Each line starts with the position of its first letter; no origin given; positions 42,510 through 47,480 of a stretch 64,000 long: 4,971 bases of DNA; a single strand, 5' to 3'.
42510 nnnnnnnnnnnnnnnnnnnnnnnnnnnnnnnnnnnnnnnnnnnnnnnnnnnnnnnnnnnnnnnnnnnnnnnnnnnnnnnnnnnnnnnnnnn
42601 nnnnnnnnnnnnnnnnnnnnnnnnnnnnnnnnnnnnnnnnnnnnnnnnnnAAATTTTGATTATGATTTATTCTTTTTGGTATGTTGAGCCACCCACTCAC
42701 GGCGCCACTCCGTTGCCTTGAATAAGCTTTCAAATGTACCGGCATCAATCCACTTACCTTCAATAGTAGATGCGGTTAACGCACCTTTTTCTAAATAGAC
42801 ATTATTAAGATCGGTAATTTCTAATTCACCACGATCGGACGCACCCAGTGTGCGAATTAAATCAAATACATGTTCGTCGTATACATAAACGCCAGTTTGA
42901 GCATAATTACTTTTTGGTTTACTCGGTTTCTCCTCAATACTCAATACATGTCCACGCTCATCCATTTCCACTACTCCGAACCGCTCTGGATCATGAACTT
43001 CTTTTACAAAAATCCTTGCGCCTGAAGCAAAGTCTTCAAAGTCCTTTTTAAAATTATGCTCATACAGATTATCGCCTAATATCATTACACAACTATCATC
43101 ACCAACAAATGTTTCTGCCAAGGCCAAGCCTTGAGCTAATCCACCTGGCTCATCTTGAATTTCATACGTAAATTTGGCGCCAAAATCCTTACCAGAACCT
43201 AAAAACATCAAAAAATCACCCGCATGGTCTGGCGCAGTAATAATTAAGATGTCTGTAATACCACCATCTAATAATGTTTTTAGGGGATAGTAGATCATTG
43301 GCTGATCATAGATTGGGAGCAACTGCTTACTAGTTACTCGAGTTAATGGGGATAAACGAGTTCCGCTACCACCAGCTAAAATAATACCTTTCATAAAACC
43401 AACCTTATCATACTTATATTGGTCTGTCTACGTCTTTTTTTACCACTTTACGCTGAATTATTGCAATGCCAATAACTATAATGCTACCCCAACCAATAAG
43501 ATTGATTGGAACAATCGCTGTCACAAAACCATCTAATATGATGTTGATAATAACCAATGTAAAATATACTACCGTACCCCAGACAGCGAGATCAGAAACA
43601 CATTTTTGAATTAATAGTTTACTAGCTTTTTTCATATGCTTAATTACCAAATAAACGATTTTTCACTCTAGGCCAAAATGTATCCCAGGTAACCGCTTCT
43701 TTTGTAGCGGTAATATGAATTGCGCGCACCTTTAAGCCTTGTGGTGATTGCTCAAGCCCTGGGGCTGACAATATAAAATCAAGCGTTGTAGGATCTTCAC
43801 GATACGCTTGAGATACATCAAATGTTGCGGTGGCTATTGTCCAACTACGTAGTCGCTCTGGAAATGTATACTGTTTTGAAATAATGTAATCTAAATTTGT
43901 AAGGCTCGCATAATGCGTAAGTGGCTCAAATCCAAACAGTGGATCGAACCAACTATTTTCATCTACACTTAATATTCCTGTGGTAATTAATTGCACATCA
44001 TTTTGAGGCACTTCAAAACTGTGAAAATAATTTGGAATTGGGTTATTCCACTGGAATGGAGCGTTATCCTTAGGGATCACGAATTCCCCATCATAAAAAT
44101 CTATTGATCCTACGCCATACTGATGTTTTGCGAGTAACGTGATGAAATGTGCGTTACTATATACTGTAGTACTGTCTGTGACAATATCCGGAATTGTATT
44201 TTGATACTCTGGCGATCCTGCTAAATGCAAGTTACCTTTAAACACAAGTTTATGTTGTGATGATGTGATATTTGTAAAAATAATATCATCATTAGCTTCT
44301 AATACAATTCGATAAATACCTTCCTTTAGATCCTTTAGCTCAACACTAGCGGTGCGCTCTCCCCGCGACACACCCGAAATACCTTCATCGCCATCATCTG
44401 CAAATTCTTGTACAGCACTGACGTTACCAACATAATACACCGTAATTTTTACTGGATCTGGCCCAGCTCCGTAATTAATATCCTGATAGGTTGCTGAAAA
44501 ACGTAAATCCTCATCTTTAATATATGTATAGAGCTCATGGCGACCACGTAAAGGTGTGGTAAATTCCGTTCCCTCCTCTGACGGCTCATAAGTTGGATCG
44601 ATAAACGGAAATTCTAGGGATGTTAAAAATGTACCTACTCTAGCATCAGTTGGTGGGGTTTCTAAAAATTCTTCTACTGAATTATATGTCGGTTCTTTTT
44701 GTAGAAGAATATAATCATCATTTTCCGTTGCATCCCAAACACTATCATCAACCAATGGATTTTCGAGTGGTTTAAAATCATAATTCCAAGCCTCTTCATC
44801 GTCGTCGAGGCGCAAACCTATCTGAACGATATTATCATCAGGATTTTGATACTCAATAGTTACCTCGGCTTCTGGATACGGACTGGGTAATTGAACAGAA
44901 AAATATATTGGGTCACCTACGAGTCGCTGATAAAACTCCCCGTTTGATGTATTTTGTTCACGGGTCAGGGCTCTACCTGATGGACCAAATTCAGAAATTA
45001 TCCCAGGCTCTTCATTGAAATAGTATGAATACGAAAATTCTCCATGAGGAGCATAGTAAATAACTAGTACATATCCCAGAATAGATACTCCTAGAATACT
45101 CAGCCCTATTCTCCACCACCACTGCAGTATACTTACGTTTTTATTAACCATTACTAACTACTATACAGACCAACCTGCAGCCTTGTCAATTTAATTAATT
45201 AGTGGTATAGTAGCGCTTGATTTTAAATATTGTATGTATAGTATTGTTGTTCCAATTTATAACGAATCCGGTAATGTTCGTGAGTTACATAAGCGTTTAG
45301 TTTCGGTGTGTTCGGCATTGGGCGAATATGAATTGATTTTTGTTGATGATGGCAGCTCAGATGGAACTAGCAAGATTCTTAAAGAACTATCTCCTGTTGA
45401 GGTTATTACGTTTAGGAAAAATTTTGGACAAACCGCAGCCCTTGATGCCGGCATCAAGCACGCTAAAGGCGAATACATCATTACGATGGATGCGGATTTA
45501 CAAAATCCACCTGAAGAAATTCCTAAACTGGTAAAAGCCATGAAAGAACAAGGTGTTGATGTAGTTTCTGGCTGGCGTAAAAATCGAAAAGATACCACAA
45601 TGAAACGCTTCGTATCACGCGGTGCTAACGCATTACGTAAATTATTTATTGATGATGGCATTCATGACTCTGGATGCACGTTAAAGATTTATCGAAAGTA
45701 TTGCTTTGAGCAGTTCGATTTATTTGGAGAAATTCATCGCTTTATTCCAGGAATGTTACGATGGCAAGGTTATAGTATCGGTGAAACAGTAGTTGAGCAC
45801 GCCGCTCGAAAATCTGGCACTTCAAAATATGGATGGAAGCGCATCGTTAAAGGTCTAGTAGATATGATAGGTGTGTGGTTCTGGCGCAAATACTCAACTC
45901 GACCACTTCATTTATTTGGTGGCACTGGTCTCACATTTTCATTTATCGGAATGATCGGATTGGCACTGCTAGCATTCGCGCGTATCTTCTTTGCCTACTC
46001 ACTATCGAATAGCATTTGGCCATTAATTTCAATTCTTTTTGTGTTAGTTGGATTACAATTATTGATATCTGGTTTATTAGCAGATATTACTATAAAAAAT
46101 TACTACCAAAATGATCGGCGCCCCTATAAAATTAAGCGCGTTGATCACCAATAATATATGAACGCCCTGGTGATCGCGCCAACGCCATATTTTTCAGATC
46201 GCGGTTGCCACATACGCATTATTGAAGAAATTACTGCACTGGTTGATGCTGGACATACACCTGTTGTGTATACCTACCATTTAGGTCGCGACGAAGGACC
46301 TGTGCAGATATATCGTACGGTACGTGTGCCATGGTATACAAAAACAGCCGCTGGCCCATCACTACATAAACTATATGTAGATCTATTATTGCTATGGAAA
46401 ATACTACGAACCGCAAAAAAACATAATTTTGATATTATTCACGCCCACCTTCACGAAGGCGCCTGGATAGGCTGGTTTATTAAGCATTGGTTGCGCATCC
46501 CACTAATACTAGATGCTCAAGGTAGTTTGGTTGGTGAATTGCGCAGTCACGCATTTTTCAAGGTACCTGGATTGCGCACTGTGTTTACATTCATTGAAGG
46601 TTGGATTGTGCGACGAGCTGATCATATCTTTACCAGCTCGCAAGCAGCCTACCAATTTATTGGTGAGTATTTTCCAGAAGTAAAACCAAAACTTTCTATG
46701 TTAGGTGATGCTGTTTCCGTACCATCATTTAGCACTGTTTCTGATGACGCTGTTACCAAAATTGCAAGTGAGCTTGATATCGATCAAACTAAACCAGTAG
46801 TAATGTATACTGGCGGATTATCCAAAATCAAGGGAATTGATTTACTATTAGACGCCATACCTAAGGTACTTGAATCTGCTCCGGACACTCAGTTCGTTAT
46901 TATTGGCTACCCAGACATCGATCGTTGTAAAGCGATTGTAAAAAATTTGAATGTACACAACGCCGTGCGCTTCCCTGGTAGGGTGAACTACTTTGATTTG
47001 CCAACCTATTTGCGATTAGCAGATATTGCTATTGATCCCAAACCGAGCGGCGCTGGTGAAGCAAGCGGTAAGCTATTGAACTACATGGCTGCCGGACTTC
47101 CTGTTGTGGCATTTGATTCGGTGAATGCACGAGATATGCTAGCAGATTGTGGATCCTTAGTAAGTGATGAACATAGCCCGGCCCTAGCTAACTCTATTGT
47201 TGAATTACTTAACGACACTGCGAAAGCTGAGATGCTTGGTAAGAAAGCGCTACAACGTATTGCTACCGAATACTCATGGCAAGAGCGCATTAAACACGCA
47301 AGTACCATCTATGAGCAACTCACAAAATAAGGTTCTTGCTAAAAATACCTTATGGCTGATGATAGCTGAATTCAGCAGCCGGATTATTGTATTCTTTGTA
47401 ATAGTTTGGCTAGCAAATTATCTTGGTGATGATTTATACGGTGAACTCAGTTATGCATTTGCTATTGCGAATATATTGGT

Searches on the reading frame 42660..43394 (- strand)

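Call 96: search_protein_families(library=pfam, proteins=[window:42660-43394:-], max_evalue=0.0001)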
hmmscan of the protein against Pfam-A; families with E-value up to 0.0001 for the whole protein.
window:42660-43394:- (244 aa): 2 families
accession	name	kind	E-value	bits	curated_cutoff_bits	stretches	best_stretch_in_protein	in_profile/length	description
PF00483.29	NTP_transferase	-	8.3e-62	209.4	21.2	1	2-229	1-240/245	Nucleotidyl transferase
PF12804.13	NTP_transf_3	-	1.9e-09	38.3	27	1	3-108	1-95/160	MobA-like NTP transferase domain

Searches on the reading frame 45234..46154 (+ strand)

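Call 96: search_protein_families(library=pfam, proteins=[window:45234-46154:+], max_evalue=0.0001)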
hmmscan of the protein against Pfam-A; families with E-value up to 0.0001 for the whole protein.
window:45234-46154:+ (306 aa): 4 families
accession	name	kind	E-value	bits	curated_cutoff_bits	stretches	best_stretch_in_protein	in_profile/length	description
PF00535.33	Glycos_transf_2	-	6.8e-38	130.7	23.3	1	3-159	1-165/168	Glycosyl transferase family 2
PF10111.15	Glyco_tranf_2_2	-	2.8e-07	30.8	27.3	1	3-102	1-105/276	Glycosyltransferase like family 2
PF13704.12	Glyco_tranf_2_4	-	8.8e-06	26.6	27.5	1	26-88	14-81/98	Glycosyl transferase family 2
PF13641.12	Glyco_tranf_2_3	-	2.4e-05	24.9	27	1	2-129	3-137/230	Glycosyltransferase like family 2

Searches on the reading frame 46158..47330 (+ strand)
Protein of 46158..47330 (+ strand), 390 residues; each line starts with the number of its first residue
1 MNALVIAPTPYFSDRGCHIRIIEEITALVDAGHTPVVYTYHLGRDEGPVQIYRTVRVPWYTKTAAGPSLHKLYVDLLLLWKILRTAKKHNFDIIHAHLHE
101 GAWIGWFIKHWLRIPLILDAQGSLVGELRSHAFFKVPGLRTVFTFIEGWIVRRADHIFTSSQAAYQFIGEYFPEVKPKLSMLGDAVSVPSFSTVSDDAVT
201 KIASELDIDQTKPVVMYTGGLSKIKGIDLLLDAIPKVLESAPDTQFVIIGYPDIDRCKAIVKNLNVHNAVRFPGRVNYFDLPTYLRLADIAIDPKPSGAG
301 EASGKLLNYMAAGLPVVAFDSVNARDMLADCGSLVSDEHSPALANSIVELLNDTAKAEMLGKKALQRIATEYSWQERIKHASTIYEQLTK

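Call 96: search_protein_families(library=pfam, proteins=[window:46158-47330:+], max_evalue=0.0001)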
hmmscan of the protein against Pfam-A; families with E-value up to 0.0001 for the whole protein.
window:46158-47330:+ (390 aa): 5 families
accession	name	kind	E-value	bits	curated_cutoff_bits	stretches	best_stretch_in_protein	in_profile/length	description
PF00534.26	Glycos_transf_1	-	5.9e-25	88.2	26.4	1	202-366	5-171/172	Glycosyl transferases group 1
PF13692.12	Glyco_trans_1_4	-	1.2e-24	87.6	27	1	212-353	1-142/142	Glycosyl transferases group 1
PF13579.12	Glyco_trans_4_4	-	1.5e-15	58.3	29.7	1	23-171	9-145/158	Glycosyl transferase 4-like domain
PF13439.12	Glyco_transf_4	-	2.4e-13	50.9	28.5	1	21-173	8-153/170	Glycosyltransferase Family 4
PF13524.12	Glyco_trans_1_2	-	1.9e-07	31.6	25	1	239-379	10-140/144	Glycosyl transferase-like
